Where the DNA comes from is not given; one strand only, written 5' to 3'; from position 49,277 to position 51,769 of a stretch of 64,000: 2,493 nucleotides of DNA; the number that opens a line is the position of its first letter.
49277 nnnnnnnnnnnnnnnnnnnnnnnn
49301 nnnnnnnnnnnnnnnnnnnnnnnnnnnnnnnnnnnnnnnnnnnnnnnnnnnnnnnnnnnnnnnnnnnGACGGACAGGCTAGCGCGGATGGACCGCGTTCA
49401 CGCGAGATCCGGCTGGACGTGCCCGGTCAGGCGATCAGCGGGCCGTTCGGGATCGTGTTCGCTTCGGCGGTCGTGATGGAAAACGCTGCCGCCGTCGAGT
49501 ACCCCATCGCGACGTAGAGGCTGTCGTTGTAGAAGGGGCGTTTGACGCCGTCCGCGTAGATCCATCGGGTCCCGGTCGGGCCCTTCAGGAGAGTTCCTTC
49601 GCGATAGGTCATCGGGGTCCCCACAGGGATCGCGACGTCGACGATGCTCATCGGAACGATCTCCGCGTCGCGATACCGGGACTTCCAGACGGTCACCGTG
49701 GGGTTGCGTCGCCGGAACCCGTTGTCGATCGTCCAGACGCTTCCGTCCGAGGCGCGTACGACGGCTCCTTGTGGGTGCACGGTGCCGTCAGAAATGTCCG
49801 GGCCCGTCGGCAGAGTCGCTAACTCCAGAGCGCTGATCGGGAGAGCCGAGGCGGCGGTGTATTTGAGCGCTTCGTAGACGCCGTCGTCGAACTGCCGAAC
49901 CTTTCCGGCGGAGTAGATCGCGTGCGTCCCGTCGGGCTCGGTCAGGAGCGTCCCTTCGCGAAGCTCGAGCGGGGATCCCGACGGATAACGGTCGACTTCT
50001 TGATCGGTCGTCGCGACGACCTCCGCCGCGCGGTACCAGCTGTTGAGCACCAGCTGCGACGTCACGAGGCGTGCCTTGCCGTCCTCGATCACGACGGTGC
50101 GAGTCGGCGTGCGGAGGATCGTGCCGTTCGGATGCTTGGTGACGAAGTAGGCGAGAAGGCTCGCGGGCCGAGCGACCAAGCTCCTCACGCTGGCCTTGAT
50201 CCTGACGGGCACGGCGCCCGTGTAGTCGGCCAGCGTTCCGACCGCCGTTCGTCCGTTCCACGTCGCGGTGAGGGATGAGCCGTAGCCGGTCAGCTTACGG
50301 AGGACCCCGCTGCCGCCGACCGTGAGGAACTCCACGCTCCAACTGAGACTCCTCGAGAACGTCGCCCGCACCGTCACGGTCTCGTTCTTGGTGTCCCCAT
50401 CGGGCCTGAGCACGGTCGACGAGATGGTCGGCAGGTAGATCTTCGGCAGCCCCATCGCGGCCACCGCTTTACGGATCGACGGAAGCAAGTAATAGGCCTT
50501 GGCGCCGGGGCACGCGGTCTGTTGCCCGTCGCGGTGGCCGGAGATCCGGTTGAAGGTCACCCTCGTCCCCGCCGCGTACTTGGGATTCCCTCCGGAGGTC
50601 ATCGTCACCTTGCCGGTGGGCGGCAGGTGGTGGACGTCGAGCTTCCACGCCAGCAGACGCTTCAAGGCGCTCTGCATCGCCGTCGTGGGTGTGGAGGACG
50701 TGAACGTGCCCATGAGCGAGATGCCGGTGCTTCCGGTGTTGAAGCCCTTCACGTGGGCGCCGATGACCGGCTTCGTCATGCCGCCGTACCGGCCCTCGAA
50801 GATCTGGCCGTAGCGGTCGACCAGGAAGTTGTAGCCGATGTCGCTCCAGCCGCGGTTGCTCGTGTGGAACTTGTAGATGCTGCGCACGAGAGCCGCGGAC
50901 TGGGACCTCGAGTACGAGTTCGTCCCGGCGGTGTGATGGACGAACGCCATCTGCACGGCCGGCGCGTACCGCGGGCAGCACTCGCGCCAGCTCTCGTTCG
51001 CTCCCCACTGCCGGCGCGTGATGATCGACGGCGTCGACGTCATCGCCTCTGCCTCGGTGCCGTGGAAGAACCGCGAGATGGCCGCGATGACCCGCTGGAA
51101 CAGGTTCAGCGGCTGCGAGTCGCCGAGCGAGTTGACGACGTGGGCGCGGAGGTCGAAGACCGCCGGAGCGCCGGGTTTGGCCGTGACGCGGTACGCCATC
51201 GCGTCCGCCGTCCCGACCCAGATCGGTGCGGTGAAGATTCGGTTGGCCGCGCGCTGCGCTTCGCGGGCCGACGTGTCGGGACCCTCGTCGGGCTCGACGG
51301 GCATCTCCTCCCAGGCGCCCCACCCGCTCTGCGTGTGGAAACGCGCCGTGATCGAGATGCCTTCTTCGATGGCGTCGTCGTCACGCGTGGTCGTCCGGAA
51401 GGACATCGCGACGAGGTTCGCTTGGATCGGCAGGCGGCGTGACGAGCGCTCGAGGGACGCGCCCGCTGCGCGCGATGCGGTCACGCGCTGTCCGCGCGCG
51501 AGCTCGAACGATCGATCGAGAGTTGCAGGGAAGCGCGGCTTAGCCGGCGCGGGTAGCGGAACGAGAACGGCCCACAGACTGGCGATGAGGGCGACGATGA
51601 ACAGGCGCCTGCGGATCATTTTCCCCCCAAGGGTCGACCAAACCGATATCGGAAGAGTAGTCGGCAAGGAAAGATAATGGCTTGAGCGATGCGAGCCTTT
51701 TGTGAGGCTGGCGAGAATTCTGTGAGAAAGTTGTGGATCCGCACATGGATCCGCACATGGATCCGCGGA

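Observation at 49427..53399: Two large secreted envelope proteins (PGRP-type amidase with long extension; Ig/beta-sandwich repeat protein) separated by an AT-rich spacer with a 12-nt tandem repeat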

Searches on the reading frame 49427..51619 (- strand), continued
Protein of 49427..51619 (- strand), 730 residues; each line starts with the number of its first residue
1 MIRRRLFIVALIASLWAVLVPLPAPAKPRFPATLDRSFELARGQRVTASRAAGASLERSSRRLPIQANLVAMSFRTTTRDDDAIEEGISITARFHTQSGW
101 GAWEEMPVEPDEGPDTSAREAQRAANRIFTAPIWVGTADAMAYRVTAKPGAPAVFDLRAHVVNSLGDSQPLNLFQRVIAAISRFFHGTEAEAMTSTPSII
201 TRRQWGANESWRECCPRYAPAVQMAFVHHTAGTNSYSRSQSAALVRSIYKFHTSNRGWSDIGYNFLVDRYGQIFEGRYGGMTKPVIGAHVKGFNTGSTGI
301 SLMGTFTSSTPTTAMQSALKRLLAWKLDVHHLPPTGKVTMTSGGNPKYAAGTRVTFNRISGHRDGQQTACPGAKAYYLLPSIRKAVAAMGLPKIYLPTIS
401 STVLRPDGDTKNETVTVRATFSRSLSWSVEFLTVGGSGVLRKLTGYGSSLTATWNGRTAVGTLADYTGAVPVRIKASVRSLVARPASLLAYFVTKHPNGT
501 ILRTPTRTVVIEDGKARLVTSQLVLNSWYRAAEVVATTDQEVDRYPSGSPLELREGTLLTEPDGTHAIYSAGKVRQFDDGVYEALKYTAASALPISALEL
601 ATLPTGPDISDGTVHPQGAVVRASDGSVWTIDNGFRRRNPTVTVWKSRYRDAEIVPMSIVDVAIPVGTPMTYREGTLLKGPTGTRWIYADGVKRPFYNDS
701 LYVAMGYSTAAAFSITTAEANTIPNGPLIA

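Call 27: find_encoding_contigs(protein=P0010, flank=4000, max_places=2)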
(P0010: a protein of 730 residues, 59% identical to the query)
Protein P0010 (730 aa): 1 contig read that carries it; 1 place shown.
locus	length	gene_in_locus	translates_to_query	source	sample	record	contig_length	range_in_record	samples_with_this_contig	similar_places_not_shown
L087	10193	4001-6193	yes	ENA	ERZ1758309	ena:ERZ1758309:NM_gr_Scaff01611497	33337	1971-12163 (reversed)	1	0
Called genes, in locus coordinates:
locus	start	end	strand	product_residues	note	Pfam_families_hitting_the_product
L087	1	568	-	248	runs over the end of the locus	PF02353:CMAS (weak), PF13489:Methyltransf_23, PF07021:MetW, PF13649:Methyltransf_25, PF13847:Methyltransf_31, PF08241:Methyltransf_11, PF08242:Methyltransf_12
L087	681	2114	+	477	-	PF00501:AMP-binding (weak)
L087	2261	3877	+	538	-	PF17996:CE2_N (faint)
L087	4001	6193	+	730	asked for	PF27503:Rv3811_N (weak), PF01510:Amidase_2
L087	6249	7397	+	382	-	PF00266:Aminotran_5, PF01212:Beta_elim_lyase (weak)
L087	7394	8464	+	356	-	PF03054:tRNA_Me_trans, PF20259:tRNA_Me_trans_M, PF20258:tRNA_Me_trans_C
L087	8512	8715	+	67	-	-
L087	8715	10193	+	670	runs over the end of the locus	PF22745:Nlig-Ia, PF01653:DNA_ligase_aden, PF03120:OB_DNA_ligase, PF03119:DNA_ligase_ZBD, PF14520:HHH_5 (faint), PF12826:HHH_2, PF00633:HHH (weak), PF00533:BRCT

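Call 28: find_encoding_contigs(protein=P0011, flank=4000, max_places=2)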
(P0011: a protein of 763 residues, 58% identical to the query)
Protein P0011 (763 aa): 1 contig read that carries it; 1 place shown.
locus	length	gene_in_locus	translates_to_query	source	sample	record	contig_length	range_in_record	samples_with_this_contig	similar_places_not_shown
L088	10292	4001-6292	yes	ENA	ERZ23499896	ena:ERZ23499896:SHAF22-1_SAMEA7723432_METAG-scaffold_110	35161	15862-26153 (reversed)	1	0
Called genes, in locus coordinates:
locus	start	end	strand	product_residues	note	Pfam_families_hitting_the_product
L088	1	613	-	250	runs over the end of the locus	PF05401:NodS (faint), PF07021:MetW (weak), PF08003:Methyltransf_9, PF13489:Methyltransf_23, PF13847:Methyltransf_31, PF08241:Methyltransf_11, PF08242:Methyltransf_12, PF13649:Methyltransf_25, +1 more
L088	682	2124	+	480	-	-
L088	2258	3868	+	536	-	PF13205:Big_5 (weak), PF17996:CE2_N (faint)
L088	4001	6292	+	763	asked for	PF01510:Amidase_2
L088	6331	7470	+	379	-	PF00266:Aminotran_5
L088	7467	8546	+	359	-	PF03054:tRNA_Me_trans, PF20259:tRNA_Me_trans_M, PF20258:tRNA_Me_trans_C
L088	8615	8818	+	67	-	-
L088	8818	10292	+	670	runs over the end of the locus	PF22745:Nlig-Ia, PF01653:DNA_ligase_aden, PF03120:OB_DNA_ligase, PF03119:DNA_ligase_ZBD, PF14520:HHH_5 (faint), PF12826:HHH_2, PF00633:HHH (weak), PF00533:BRCT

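Call 29: find_encoding_contigs(protein=P0004, flank=4000, max_places=2)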
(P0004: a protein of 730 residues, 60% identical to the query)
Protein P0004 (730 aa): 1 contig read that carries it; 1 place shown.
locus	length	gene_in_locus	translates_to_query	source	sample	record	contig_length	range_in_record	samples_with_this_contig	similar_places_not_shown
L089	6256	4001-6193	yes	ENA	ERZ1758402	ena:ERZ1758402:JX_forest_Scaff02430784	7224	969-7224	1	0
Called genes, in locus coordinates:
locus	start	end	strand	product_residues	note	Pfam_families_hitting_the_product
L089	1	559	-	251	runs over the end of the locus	PF07021:MetW (weak), PF08003:Methyltransf_9 (weak), PF13489:Methyltransf_23, PF13847:Methyltransf_31, PF08241:Methyltransf_11, PF08242:Methyltransf_12, PF13649:Methyltransf_25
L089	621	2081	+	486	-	PF00501:AMP-binding (weak)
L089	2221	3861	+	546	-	PF13205:Big_5, PF17996:CE2_N (faint)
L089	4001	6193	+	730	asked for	PF01510:Amidase_2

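Call 30: find_encoding_contigs(protein=P0014, flank=4000, max_places=2)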
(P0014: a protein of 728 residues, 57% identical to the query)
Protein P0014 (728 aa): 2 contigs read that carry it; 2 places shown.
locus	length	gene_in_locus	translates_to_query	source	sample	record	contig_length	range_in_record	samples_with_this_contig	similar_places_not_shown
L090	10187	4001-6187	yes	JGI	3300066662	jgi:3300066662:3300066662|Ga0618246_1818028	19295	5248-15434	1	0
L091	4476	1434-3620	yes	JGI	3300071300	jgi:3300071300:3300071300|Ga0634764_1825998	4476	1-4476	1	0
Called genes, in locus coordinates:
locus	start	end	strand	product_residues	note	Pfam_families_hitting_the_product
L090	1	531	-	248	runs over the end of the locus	PF13489:Methyltransf_23, PF02353:CMAS (weak), PF05175:MTS (weak), PF07021:MetW, PF13847:Methyltransf_31, PF08241:Methyltransf_11, PF08242:Methyltransf_12, PF13649:Methyltransf_25, +1 more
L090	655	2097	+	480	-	-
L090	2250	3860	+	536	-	PF13205:Big_5, PF17996:CE2_N (faint)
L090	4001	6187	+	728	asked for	PF01510:Amidase_2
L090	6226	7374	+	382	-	PF00266:Aminotran_5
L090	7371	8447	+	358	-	PF03054:tRNA_Me_trans, PF20259:tRNA_Me_trans_M, PF20258:tRNA_Me_trans_C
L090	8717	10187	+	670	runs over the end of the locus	PF14520:HHH_5 (faint), PF22745:Nlig-Ia, PF01653:DNA_ligase_aden, PF03120:OB_DNA_ligase, PF03119:DNA_ligase_ZBD, PF12738:PTCB-BRCT (faint), PF12826:HHH_2, PF00533:BRCT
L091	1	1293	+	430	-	?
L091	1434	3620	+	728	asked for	PF01510:Amidase_2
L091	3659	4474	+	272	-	?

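Call 35: search_solved_structures(query=window:49427-51619:-, max_evalue=0.01)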
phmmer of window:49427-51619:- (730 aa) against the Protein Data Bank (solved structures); distinct sequences matched with E-value up to 0.01: 32.
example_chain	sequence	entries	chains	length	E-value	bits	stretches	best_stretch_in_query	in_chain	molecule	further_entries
4z8i_A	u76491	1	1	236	4.9e-21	77.9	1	194-327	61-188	peptidoglycan recognition protein 3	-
4zxm_A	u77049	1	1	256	1.2e-20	76.6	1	195-326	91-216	PGRP domain of peptidoglycan recognition protein 3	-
2cb3_A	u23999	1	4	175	7.9e-20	73.9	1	198-334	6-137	PEPTIDOGLYCAN-RECOGNITION PROTEIN-LE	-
2f2l_X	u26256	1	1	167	5.7e-19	71.1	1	202-323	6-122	Peptidoglycan recognition protein-LC isoform LCx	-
2r2k_A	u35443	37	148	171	6.4e-18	67.6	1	197-325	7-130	Peptidoglycan recognition protein | Peptidoglycan recognition protein 1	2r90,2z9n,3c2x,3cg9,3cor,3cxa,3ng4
6a89_A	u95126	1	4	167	8.3e-18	67.3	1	198-325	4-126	Peptidoglycan recognition protein 1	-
27aa_A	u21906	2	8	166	9.8e-18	67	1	198-325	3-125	Peptidoglycan recognition protein 1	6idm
1yck_A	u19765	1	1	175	3.5e-16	61.9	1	196-325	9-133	Peptidoglycan recognition protein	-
1sk3_A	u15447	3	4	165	5.9e-16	61.1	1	197-332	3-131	Peptidoglycan recognition protein I-alpha | peptidoglycan recognition protein-I-alpha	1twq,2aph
1sk4_A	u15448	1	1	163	1.1e-15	60.3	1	197-332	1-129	Peptidoglycan recognition protein I-alpha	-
2eav_A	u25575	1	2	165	6.2e-15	57.8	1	196-334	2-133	Peptidoglycan recognition protein-I-beta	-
2xz4_A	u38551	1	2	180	7.9e-15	57.4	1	200-338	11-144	PEPTIDOGLYCAN-RECOGNITION PROTEIN LF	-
2eax_A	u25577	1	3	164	8.9e-15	57.3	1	197-334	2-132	Peptidoglycan recognition protein-I-beta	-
5xz4_A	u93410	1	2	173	4.2e-14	55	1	194-322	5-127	Bumblebee peptidoglycan recognition protein SA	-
1oht_A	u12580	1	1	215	4.6e-14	54.9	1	195-337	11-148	CG14704 PROTEIN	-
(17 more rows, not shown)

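Call 44: find_encoding_contigs(protein=P0036, flank=3000, max_places=3)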
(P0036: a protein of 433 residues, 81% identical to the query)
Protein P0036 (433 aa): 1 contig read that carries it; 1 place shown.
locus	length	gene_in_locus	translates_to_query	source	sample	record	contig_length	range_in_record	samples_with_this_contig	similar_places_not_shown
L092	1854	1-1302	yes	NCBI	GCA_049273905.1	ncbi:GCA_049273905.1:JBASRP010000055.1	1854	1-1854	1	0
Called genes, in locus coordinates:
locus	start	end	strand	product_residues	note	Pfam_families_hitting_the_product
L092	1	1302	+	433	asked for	?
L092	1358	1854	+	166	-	PF00266:Aminotran_5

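Call 65: search_protein_families(library=ncbifam, proteins=[window:49427-51619:-], max_evalue=0.01)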
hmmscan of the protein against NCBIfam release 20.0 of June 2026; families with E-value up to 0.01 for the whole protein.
window:49427-51619:- (730 aa): 1 family
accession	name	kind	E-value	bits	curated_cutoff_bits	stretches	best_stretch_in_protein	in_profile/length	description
NF032891.0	tail_200_repeat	domain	0.004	16.6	350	1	396-462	1-62/195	tandem large repeat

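Call 92: list_cluster_members(proteins=[P0001, P0121])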
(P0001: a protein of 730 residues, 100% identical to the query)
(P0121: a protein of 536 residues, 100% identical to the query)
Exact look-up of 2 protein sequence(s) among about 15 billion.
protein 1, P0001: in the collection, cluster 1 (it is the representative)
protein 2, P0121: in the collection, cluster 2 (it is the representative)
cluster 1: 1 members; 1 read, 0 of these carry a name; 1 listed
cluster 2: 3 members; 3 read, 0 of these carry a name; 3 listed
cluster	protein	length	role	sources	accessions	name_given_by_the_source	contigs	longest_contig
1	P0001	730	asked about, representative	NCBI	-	-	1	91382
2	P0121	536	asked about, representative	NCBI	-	-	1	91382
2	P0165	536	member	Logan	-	-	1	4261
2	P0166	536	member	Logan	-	-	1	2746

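Call 93: find_encoding_contigs(protein=P0165, flank=4000, max_places=4)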
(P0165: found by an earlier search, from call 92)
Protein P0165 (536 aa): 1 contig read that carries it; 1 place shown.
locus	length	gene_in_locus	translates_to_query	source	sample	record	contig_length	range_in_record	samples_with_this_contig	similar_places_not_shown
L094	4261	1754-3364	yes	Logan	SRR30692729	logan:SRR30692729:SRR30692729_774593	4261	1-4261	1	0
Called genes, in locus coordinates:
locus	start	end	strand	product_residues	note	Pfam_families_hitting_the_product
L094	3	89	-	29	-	?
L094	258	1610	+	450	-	-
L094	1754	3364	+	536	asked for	PF17996:CE2_N (faint)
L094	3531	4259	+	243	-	?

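Call 94: find_encoding_contigs(protein=P0166, flank=4000, max_places=4)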
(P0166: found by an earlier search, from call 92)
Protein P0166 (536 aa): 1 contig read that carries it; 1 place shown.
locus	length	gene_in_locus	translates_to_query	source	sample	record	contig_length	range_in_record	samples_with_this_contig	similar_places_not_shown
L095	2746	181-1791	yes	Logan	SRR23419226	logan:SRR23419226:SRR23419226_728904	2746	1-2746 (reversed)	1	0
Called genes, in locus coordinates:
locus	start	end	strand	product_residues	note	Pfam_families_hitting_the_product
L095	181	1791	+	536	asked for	PF13205:Big_5 (weak), PF17996:CE2_N (faint)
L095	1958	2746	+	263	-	?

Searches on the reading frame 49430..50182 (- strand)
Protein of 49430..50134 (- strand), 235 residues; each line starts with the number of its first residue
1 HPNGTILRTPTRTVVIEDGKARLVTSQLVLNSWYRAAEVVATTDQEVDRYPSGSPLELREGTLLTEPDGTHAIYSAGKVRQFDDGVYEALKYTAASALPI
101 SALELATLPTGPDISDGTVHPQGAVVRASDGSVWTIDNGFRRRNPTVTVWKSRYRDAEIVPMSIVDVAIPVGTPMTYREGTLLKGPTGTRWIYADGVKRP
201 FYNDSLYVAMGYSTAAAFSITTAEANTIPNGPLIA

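Call 26: find_related_loci(query=A3, collection=metagenome_contigs, flank=4500)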
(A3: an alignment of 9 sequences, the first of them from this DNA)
Query A3 (251 aa) in metagenome_contigs; peptide patterns used: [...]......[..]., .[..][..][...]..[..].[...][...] (x = any residue, [..] = any of these).
125 stretches matched a pattern; 3 encode a relative of the query (tblastn E <= 1e-3); 3 distinct loci.
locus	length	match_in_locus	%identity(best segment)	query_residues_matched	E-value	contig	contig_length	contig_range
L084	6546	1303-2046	63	3-250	7e-95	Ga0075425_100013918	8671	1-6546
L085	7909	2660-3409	57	2-251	5e-90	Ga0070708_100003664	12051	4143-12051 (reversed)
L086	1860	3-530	61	15-250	4e-65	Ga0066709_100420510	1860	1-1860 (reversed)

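Call 47: predict_structure(alignment_id=A3)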
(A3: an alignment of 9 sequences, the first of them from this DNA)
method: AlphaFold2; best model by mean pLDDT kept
length: 251 residues; sequences in the alignment: 9
mean_pLDDT: 85.4   pTM: 0.67
mean pLDDT of the five models: 85.4, 68.3, 63.1, 57.3, 51.9
residues with pLDDT >= 90: 113; 70-90: 119; 50-70: 6; < 50: 13
segments of 3 or more residues with pLDDT < 50: 1-13
pLDDT, mean of each block of 10 residues (from residue 1): 38 64 92 92 89 79 91 90 92 91 84 90 92 84 86 87 89 83 82 92 90 91 85 89 92 88
secondary structure, 60 per line:
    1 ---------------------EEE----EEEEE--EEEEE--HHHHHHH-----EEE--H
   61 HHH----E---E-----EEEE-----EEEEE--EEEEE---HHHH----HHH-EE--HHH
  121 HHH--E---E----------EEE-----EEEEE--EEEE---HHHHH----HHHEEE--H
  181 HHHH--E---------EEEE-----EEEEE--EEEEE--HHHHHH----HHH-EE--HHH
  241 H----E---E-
elements in order: E22-24 E29-33 E36-40 H43-49 E55-57 H60-63 E78-81 E87-91 E94-98 H102-105 H118-123 E141-143 E149-153 E156-159 H163-167 E175-177 H180-184 E197-200 E206-210 E213-217 H220-225 H238-241

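Call 64: search_protein_families(library=pfam, proteins=[window:49430-50134:-], max_evalue=10)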
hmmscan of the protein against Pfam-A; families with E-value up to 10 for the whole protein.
seq(235 aa): 2 families
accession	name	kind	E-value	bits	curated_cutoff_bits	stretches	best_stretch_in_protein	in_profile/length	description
PF05108.18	T7SS_ESX1_EccB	-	0.0019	17.4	27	1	47-125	170-250/474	Type VII secretion system ESX-1, transport TM domain B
PF21042.2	Stu2_CTS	-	0.59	10.2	27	1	32-39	2-9/23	Stu2, C-terminal segment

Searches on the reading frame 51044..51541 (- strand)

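Call 64: search_protein_families(library=pfam, proteins=[window:51044-51541:-], max_evalue=10)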
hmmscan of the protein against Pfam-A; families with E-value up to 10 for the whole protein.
seq(166 aa): 1 family
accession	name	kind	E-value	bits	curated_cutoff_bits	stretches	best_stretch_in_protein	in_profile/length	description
PF20054.4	Tc-38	-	0.2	11.8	23.2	1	97-125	17-45/70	Trypanosoma Tc-38 (p38) protein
